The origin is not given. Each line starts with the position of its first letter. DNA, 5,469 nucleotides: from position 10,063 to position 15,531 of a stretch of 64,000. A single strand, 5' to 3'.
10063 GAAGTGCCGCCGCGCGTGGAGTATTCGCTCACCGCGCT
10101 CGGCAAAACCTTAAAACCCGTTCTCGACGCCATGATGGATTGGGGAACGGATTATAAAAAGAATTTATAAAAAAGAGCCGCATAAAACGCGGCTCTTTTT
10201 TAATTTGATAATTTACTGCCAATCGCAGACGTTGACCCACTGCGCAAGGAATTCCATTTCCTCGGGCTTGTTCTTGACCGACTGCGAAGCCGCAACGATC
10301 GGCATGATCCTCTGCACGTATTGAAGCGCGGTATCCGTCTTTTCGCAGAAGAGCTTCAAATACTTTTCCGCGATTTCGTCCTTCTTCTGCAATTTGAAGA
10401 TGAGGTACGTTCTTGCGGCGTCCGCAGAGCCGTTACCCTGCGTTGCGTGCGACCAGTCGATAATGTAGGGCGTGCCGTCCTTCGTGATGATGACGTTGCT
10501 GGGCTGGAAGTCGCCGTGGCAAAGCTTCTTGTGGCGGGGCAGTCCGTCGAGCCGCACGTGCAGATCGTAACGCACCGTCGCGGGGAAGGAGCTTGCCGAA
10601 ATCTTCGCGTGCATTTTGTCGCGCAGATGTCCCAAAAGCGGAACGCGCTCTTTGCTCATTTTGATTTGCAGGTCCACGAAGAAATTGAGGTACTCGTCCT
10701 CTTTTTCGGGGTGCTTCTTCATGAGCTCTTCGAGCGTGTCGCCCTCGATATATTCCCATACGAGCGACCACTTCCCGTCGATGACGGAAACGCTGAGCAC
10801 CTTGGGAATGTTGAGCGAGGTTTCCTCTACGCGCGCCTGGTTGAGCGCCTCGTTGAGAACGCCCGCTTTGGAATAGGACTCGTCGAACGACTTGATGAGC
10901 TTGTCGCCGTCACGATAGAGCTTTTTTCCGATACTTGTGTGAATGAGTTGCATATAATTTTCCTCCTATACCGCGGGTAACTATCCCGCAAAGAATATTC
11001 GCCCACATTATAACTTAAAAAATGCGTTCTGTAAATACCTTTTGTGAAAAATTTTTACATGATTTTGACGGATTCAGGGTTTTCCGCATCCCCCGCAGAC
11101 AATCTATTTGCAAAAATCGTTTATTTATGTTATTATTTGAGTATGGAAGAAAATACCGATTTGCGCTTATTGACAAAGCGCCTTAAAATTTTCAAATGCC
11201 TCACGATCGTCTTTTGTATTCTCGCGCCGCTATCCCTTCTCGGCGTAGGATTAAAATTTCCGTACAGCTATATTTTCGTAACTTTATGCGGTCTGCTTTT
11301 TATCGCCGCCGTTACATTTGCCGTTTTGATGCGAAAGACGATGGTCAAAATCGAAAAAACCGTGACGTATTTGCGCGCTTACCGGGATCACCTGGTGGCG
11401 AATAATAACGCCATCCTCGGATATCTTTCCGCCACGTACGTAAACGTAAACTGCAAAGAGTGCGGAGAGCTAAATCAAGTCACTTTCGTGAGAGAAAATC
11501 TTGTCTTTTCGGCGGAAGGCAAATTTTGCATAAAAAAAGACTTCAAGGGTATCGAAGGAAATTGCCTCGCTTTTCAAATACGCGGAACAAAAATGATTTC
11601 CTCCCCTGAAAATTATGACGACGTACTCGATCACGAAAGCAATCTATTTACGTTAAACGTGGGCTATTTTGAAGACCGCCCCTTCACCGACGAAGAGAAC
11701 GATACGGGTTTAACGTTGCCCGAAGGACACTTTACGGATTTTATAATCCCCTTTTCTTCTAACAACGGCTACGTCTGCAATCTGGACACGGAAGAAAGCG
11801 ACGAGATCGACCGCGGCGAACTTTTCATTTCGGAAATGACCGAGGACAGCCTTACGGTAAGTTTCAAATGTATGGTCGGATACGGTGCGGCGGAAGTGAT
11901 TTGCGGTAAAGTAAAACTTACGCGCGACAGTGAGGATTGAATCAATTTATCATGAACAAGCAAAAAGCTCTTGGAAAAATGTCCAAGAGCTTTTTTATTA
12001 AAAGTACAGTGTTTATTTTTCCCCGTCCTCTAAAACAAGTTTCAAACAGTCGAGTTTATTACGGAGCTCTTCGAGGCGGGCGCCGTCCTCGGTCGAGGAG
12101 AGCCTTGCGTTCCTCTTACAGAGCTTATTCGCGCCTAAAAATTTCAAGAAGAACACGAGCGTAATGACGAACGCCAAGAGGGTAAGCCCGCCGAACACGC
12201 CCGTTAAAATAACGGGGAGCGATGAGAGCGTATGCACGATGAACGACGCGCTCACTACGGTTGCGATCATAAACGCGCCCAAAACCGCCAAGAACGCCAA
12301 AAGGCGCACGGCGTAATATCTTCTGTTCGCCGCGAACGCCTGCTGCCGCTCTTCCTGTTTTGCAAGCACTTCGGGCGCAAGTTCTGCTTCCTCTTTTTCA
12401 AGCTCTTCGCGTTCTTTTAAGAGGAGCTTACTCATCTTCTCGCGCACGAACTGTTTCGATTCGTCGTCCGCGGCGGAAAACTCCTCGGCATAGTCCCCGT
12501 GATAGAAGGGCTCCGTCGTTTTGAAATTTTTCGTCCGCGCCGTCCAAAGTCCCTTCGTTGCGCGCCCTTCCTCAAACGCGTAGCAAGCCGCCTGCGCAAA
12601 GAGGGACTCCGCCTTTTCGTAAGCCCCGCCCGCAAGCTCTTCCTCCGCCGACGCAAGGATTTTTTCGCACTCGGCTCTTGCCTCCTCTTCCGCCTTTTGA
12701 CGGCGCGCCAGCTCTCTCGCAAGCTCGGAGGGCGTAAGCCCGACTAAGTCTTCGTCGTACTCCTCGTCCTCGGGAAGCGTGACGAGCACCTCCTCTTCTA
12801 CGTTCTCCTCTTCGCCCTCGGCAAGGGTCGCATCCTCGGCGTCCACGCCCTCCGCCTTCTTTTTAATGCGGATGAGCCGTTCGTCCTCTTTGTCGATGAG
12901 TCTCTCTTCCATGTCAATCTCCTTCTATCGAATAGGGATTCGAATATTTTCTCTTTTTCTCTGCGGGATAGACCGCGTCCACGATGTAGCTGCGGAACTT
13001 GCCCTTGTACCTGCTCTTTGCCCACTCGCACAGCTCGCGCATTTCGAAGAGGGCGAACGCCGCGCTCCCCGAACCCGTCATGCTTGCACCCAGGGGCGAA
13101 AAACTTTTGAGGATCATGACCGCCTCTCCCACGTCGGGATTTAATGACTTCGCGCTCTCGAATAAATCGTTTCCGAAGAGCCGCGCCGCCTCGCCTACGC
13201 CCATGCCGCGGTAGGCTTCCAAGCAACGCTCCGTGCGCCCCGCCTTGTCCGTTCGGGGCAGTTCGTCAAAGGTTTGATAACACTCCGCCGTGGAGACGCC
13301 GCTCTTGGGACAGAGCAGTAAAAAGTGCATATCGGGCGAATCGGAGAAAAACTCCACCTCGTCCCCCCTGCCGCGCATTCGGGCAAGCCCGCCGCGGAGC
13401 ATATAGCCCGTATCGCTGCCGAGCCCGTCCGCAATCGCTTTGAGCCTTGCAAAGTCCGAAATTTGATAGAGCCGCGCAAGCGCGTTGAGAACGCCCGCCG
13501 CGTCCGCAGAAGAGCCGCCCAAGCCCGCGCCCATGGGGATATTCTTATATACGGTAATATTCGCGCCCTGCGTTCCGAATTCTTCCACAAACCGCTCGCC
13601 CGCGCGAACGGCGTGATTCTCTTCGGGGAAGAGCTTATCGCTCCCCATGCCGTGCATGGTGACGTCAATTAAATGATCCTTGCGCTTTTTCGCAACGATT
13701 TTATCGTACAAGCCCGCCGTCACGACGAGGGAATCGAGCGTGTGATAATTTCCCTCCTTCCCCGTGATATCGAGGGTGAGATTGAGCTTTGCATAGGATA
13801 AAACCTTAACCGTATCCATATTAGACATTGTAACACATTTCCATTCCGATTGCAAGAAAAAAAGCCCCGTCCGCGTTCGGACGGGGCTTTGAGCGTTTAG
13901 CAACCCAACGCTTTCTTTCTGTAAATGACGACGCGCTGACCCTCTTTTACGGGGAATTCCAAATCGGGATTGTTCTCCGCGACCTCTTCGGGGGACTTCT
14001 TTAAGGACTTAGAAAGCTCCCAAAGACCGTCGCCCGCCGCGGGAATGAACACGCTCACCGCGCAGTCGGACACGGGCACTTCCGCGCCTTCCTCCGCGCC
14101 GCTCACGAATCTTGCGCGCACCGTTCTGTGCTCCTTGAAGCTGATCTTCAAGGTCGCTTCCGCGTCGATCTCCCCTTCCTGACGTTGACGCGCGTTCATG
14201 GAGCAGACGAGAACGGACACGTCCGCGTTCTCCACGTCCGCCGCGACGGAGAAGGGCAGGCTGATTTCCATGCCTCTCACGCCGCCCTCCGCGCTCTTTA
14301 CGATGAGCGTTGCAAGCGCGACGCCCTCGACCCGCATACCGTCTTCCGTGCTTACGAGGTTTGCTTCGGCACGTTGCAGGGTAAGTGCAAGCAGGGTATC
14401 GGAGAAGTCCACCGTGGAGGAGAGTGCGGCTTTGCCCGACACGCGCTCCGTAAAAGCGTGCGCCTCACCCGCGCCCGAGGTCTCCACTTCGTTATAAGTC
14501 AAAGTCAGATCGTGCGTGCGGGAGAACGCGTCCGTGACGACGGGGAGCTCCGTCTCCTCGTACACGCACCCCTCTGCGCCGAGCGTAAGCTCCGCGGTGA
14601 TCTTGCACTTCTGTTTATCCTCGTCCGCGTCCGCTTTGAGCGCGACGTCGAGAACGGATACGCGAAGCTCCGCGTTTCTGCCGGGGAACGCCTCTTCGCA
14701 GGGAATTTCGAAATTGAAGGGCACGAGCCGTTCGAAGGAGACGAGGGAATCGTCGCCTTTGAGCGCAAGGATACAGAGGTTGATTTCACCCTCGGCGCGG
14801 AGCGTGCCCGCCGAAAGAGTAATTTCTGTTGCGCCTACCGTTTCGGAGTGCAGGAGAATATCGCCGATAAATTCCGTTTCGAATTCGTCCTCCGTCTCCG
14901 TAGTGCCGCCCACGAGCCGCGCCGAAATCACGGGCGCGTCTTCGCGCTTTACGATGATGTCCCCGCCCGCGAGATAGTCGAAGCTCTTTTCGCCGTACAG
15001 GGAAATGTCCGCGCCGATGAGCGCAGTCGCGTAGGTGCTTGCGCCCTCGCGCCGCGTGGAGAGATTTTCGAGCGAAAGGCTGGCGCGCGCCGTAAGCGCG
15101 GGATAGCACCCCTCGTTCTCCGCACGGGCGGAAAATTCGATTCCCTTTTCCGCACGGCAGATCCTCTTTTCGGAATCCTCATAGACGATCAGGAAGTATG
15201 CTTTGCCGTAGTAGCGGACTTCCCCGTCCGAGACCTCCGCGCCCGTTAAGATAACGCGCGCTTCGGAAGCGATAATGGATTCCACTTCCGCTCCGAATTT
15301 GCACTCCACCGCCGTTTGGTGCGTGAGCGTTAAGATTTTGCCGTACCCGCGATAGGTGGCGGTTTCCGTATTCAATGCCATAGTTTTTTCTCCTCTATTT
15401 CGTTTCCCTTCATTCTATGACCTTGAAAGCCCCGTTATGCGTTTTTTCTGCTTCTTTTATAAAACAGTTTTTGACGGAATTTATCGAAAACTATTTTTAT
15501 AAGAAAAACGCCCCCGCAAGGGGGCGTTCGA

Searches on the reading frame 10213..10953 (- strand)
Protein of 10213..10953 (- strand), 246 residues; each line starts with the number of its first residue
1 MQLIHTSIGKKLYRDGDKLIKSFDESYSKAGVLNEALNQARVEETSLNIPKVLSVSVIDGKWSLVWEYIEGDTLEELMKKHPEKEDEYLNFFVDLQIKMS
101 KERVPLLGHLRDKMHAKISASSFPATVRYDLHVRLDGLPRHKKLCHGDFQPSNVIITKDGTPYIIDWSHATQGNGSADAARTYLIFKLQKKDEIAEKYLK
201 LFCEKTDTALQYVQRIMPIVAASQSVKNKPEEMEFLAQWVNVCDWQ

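Call 10: search_protein_families(library=pfam, proteins=[window:10213-10953:-], max_evalue=0.001)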
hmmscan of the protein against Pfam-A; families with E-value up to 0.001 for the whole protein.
window:10213-10953:- (246 aa): 4 families
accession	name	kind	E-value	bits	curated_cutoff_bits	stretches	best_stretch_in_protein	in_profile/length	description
PF01636.29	APH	-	2.7e-10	40.9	23.2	1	33-203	38-230/239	Phosphotransferase enzyme family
PF01163.29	RIO1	-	2.9e-07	30.7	22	1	140-172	122-153/187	RIO domain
PF19974.5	TCAD9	-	9e-05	22.2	40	1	140-180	295-335/429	Ternary complex associated domain 9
PF00069.31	Pkinase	-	0.00015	21.7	31.7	0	142-178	117-153/263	Protein kinase domain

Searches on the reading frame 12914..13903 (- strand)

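Call 10: search_protein_families(library=pfam, proteins=[window:12914-13903:-], max_evalue=0.001)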
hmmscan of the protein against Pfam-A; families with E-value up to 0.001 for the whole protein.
window:12914-13903:- (329 aa): 2 families
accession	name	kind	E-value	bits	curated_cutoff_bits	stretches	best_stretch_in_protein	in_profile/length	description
PF00288.32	GHMP_kinases_N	-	3.3e-14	53.3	22.3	1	96-150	1-56/87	GHMP kinases N terminal domain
PF08544.19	GHMP_kinases_C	-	2.7e-06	28.1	21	1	236-287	13-67/85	GHMP kinases C terminal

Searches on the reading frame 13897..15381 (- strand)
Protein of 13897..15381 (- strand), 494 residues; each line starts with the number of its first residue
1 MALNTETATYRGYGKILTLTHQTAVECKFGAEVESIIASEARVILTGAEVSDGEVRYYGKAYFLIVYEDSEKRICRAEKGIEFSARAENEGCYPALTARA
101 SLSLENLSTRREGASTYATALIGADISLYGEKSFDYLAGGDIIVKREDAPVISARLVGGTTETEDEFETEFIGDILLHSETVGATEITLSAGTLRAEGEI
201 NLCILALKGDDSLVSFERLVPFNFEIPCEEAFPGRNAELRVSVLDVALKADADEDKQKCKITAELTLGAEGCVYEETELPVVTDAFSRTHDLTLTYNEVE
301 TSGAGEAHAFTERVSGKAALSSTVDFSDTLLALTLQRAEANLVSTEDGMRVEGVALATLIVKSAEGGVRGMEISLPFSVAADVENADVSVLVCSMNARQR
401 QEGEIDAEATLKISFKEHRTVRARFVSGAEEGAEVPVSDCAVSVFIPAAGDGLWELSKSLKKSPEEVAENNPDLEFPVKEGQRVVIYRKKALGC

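Call 8: search_protein_families(library=pfam, proteins=[window:13897-15381:-], max_evalue=0.001)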
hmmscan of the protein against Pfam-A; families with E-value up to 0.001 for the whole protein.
window:13897-15381:- (494 aa): 1 family
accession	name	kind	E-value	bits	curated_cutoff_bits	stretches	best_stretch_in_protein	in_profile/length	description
PF12673.12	SipL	-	2.1e-18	66.7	23.6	2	33-109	2-75/78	SipL, SPOCS domain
